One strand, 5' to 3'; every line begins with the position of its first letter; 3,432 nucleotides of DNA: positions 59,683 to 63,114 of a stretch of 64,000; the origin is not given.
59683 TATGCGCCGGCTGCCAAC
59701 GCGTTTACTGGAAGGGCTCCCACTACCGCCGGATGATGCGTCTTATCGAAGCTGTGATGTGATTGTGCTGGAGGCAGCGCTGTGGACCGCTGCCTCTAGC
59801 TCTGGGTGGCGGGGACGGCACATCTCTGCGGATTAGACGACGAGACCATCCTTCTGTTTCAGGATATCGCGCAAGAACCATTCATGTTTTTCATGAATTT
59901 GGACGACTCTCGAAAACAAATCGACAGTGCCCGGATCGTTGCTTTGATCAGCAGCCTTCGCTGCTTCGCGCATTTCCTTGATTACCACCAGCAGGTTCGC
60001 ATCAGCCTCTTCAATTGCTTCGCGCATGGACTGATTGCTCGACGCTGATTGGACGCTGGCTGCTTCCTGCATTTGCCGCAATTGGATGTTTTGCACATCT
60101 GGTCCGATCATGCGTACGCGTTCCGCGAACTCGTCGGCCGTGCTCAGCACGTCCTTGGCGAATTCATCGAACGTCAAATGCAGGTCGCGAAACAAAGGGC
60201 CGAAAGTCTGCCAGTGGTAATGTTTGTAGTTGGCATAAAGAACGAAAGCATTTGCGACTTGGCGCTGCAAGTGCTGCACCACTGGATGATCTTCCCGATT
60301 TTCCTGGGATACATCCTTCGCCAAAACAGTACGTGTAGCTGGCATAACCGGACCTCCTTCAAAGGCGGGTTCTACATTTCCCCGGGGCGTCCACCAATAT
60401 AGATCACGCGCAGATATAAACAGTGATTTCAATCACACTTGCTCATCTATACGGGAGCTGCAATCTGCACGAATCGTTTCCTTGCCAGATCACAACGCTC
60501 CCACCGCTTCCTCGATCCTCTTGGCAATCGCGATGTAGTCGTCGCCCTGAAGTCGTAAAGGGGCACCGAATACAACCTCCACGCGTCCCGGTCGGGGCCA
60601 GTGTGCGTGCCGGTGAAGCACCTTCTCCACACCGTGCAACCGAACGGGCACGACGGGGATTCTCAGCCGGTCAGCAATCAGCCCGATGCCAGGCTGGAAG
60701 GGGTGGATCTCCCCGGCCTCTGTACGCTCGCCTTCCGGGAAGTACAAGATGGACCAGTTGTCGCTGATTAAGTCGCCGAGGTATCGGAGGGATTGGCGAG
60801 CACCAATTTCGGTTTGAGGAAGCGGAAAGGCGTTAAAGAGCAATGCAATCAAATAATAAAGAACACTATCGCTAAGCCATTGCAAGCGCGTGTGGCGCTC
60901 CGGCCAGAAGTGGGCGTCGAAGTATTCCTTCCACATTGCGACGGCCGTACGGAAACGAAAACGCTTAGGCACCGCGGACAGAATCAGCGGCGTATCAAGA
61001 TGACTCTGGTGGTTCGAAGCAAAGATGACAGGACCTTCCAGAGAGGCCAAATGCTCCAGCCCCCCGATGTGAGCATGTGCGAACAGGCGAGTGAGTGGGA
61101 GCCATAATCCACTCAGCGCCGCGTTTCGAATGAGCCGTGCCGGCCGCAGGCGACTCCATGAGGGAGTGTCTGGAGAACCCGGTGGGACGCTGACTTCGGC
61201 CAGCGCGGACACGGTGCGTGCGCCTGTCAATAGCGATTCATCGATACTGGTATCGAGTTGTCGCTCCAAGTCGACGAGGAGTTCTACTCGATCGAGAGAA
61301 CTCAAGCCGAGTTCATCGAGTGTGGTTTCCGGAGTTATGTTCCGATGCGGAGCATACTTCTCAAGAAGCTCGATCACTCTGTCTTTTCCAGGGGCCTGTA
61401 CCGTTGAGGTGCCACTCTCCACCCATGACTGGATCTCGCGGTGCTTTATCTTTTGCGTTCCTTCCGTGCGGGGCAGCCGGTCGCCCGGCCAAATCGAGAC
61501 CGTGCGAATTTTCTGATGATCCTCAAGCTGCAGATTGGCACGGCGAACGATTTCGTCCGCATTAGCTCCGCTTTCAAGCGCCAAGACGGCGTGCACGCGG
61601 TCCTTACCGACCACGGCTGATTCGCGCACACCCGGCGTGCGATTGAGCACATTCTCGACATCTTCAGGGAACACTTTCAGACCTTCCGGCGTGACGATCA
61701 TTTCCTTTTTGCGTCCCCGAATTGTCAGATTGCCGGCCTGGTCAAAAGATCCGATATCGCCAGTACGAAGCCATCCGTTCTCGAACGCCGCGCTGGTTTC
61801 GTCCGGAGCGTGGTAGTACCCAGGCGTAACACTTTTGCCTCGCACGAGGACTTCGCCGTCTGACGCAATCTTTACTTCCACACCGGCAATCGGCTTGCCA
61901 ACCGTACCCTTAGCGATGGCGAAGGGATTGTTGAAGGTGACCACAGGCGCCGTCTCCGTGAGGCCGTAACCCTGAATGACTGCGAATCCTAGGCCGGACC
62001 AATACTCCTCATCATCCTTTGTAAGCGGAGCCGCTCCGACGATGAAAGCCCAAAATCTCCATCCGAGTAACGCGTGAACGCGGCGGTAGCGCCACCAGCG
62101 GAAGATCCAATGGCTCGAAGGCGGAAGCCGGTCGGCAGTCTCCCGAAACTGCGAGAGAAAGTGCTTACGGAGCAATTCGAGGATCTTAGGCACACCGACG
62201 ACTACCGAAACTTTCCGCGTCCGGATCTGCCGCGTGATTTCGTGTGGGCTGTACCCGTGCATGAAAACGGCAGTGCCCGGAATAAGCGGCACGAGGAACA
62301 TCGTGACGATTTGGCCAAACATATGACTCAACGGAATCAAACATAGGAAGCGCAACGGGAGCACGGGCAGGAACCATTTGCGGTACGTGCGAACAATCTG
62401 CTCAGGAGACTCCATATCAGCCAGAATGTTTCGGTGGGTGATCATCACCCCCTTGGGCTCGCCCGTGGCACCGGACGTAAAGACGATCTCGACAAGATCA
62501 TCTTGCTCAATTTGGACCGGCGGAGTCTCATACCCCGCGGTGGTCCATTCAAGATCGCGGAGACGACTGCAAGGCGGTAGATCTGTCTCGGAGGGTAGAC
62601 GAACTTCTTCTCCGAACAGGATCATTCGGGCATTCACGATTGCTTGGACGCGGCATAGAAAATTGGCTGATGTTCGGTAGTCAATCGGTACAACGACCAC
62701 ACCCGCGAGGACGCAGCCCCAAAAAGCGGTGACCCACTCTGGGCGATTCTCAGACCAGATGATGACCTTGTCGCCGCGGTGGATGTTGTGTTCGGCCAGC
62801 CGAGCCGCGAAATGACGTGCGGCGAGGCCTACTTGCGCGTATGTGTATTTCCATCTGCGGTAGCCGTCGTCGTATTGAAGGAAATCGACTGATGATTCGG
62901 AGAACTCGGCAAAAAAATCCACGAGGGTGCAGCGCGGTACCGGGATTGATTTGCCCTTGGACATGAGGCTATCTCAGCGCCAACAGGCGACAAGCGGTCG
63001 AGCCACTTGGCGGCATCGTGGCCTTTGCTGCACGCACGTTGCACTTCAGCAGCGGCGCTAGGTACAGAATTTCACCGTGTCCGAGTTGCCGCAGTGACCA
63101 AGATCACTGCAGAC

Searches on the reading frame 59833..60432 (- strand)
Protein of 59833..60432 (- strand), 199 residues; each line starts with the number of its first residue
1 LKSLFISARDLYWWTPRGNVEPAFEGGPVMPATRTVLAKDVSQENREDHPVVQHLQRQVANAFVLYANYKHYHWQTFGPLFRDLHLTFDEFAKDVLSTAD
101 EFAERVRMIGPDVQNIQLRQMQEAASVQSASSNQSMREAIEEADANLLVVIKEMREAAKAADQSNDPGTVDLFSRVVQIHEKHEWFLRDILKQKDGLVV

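Call 13: search_protein_families(library=pfam, proteins=[window:59833-60432:-], max_evalue=0.01)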
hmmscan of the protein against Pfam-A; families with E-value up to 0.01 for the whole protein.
window:59833-60432:- (199 aa): 1 family
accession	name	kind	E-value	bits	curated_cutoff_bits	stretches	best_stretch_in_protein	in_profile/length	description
PF00210.30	Ferritin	-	1.4e-27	96.8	24.5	1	53-193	2-138/142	Ferritin-like domain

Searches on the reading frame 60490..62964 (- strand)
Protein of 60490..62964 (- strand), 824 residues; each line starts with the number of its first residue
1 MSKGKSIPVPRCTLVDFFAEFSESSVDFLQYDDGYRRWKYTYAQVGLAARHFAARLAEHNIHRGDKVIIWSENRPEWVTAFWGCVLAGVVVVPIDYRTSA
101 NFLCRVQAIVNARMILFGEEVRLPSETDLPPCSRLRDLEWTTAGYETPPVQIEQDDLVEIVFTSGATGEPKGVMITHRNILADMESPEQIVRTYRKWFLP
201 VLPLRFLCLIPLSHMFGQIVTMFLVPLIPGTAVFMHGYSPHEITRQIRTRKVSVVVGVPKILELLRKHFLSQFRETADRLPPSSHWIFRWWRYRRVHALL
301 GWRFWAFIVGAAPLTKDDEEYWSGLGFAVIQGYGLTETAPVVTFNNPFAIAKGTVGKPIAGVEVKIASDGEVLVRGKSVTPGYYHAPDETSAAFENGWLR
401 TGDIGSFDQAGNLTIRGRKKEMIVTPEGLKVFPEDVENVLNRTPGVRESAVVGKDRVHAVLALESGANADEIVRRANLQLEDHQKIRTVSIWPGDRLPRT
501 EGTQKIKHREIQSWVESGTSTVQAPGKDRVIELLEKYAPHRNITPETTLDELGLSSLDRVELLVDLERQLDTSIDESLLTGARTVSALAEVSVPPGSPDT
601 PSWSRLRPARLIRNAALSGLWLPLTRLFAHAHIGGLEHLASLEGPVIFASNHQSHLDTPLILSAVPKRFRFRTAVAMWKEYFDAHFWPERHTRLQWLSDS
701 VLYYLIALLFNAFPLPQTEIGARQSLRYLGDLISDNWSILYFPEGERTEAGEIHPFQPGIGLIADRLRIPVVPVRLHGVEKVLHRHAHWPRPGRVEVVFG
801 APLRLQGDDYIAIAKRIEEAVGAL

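Call 13: search_protein_families(library=pfam, proteins=[window:60490-62964:-], max_evalue=0.01)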
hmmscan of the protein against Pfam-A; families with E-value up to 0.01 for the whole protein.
window:60490-62964:- (824 aa): 5 families
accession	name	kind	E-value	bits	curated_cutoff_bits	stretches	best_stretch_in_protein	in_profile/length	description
PF00501.34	AMP-binding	-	8.2e-62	209.6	29.9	1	39-384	21-384/384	AMP-binding enzyme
PF01553.26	Acyltransferase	-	8.6e-15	55.2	23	1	634-775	5-130/132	Acyltransferase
PF00550.31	PP-binding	-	3.5e-10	40.4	20.8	1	539-590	14-65/67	Phosphopantetheine attachment site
PF13193.12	AMP-binding_C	-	0.00014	23.1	24.5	1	436-501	2-73/76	AMP-binding enzyme C-terminal domain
PF23562.2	AMP-binding_C_3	-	0.0029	18.4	20.8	0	422-485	3-79/124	AMP-binding enzyme C-terminal domain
